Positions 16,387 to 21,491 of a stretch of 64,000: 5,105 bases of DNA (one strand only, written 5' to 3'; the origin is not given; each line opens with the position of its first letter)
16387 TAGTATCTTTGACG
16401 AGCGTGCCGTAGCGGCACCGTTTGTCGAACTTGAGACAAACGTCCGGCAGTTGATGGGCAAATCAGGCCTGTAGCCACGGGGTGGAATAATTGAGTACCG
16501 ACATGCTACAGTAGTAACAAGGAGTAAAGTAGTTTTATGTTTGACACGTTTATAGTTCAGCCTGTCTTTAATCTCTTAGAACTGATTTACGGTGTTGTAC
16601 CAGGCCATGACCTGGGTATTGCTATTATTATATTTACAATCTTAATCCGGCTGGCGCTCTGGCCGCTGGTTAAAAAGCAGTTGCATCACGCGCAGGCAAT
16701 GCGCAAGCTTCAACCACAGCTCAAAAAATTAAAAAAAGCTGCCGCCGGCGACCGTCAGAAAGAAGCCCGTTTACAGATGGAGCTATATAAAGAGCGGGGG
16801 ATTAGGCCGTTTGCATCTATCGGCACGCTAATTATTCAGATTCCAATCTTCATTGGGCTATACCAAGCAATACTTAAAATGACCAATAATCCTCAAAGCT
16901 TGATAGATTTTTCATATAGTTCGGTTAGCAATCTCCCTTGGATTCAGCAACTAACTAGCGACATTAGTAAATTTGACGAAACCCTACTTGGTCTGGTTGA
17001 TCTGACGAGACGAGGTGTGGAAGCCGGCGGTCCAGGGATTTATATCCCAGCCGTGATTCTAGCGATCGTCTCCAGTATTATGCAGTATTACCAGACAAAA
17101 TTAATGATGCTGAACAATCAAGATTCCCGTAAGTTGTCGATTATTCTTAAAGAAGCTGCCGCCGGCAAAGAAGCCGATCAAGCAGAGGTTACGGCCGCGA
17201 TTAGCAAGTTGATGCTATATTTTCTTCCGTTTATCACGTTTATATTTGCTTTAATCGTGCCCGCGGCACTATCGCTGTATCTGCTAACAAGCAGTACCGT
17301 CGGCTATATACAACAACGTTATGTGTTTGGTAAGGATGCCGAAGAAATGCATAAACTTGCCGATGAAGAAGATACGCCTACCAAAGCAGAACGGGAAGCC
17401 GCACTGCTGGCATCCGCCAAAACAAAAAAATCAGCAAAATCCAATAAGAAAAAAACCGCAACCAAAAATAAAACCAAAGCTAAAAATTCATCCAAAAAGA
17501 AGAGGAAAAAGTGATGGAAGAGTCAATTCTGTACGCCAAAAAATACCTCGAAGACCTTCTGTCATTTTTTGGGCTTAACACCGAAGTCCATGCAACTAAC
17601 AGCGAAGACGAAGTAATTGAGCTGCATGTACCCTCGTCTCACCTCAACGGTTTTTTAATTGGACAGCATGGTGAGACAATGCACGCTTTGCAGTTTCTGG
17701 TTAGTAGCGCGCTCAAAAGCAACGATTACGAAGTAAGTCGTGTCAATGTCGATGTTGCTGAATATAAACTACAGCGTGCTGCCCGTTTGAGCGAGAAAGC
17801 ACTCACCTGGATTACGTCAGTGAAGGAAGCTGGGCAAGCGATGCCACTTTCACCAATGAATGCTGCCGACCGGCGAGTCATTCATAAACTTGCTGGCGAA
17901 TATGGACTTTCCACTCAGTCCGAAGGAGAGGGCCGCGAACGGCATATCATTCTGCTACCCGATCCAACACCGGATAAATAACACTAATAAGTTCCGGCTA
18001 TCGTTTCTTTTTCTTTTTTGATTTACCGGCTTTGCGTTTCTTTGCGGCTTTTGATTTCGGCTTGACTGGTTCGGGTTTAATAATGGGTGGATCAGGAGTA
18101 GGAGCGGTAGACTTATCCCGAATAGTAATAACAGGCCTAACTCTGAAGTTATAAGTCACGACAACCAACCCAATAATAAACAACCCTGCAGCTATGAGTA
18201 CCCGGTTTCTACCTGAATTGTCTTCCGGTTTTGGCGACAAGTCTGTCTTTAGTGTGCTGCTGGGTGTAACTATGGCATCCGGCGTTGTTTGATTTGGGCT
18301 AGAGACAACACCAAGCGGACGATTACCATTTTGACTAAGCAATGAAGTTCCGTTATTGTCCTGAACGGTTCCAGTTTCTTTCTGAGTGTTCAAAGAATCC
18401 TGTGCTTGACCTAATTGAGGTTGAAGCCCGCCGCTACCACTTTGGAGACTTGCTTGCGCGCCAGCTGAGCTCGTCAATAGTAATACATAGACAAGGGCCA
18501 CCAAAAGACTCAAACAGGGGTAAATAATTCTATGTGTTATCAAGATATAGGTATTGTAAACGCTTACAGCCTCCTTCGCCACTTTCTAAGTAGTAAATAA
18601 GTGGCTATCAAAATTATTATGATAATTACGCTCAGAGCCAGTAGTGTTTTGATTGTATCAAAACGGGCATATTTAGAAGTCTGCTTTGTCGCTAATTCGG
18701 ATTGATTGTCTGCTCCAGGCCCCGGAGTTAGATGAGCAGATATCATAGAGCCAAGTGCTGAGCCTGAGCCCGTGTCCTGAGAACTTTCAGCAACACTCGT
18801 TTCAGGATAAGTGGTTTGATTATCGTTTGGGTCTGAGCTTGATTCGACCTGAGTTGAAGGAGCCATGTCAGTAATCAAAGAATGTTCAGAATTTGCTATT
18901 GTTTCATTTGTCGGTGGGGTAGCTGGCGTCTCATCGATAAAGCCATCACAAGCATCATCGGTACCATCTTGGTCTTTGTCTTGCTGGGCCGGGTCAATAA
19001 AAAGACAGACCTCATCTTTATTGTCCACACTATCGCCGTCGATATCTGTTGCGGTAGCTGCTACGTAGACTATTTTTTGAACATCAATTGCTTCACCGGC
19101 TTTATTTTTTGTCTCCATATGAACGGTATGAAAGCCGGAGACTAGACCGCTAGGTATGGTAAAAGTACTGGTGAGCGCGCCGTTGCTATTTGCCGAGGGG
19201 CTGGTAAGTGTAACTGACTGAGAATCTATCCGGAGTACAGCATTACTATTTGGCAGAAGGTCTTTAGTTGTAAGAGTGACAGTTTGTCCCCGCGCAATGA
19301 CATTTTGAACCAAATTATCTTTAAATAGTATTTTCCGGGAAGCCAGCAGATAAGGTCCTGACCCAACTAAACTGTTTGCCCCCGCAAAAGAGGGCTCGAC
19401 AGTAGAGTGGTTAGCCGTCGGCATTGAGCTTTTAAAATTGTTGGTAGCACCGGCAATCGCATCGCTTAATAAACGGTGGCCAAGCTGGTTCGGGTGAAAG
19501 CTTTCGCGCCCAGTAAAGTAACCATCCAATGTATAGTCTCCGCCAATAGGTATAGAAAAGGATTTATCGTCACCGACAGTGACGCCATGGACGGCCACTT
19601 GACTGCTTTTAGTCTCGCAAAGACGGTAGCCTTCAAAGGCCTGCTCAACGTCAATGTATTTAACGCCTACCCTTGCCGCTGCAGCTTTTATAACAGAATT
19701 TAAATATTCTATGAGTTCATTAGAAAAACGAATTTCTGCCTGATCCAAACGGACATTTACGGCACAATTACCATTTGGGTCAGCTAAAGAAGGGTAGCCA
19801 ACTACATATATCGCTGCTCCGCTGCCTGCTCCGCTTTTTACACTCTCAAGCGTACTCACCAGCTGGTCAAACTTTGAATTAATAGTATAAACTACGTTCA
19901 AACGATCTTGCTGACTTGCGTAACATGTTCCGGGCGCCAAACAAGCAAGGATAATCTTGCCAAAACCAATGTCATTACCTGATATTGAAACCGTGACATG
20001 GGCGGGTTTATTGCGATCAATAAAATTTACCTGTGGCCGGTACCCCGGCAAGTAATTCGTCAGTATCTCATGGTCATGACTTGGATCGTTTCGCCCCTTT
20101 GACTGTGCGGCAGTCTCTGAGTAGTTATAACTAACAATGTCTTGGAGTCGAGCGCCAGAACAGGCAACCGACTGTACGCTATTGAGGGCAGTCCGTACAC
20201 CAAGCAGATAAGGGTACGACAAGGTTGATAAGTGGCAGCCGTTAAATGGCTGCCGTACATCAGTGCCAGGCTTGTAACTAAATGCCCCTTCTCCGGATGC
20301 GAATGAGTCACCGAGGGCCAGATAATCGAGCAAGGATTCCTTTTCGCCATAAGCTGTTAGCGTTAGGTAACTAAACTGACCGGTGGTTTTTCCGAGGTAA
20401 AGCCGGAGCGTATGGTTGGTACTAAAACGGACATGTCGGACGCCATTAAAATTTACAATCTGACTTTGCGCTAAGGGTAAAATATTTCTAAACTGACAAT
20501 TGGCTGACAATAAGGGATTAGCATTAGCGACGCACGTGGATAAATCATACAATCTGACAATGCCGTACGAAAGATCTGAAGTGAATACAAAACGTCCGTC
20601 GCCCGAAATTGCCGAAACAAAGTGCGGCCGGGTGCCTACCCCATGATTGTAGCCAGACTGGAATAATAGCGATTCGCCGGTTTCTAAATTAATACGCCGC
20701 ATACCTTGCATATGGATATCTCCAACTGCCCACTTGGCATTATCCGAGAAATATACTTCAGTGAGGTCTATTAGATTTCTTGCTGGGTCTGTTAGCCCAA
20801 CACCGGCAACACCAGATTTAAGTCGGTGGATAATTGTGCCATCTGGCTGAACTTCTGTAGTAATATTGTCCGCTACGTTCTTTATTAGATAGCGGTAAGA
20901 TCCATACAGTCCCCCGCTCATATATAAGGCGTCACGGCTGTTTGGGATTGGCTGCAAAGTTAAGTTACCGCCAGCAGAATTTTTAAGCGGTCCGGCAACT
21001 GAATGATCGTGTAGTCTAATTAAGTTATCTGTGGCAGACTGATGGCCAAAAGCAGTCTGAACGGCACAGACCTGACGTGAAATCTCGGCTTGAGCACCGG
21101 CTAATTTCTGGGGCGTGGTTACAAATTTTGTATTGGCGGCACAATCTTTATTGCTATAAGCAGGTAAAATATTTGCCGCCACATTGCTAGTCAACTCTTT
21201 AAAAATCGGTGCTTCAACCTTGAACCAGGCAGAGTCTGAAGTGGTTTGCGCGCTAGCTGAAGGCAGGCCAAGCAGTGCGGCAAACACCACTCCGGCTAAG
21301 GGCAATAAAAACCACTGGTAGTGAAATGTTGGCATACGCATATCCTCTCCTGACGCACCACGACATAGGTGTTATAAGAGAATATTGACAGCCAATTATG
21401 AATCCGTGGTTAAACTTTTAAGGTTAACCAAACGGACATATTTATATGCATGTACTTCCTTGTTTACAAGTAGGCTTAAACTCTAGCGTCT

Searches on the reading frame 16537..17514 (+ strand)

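Call 43: search_protein_families(library=pfam, proteins=[window:16537-17514:+], max_evalue=0.0001)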
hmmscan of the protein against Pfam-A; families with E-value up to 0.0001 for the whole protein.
window:16537-17514:+ (325 aa): 1 family
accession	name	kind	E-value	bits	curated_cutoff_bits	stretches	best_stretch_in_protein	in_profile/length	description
PF02096.25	60KD_IMP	-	1.9e-40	138.9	35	1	27-263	2-161/163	60Kd inner membrane protein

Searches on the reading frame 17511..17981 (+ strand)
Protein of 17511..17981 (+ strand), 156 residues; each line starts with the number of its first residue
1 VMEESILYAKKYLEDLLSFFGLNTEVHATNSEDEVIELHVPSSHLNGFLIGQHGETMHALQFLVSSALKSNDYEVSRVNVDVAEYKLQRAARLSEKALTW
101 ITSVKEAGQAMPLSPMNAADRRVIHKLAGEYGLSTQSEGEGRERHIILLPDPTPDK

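Call 45: search_protein_families(library=pfam, proteins=[window:17511-17981:+], max_evalue=0.0001)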
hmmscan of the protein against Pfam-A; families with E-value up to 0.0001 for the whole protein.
window:17511-17981:+ (156 aa): 2 families
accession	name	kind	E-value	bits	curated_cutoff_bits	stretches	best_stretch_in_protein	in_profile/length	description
PF01424.28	R3H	-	8.5e-15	55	26.8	1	101-149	11-59/60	R3H domain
PF13083.13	KH_KhpA-B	-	3.3e-08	33.7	32.1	1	23-78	17-71/73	KhpA/KhpB, KH domain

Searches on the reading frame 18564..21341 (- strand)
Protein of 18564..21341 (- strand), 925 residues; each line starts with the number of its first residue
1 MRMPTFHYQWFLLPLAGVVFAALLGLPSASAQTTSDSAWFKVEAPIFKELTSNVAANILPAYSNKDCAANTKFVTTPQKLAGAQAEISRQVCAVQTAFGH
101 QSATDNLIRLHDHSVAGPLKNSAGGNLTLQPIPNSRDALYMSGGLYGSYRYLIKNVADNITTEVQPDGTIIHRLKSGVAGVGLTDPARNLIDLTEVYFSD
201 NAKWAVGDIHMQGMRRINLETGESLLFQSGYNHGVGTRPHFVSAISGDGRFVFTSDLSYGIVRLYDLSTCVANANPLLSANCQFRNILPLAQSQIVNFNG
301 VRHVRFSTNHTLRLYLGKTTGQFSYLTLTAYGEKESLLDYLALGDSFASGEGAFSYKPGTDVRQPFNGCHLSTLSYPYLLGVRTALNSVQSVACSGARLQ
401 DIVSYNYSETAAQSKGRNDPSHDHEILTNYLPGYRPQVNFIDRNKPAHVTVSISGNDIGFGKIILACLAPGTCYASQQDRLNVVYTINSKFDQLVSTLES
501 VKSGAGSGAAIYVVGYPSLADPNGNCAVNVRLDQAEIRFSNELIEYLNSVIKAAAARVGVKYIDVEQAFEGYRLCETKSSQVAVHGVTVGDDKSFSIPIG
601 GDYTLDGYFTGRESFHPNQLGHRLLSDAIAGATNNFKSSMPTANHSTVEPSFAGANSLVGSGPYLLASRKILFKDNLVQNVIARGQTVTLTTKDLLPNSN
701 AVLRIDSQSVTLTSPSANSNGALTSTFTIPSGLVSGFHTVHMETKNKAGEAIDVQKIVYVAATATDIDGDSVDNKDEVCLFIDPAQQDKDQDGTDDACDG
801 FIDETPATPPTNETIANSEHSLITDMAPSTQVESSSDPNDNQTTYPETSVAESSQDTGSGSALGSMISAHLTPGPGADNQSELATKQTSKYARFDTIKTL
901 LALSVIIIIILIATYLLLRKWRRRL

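Call 43: search_protein_families(library=pfam, proteins=[window:18564-21341:-], max_evalue=0.0001)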
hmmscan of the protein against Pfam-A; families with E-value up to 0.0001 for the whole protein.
window:18564-21341:- (925 aa): 2 families
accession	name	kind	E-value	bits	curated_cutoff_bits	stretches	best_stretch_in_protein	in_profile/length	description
PF00657.28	Lipase_GDSL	-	5.3e-12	46.8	23.6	1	340-629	1-208/208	GDSL-like Lipase/Acylhydrolase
PF13472.12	Lipase_GDSL_2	-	1.2e-11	45.9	32.9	1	342-624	1-178/178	GDSL-like Lipase/Acylhydrolase family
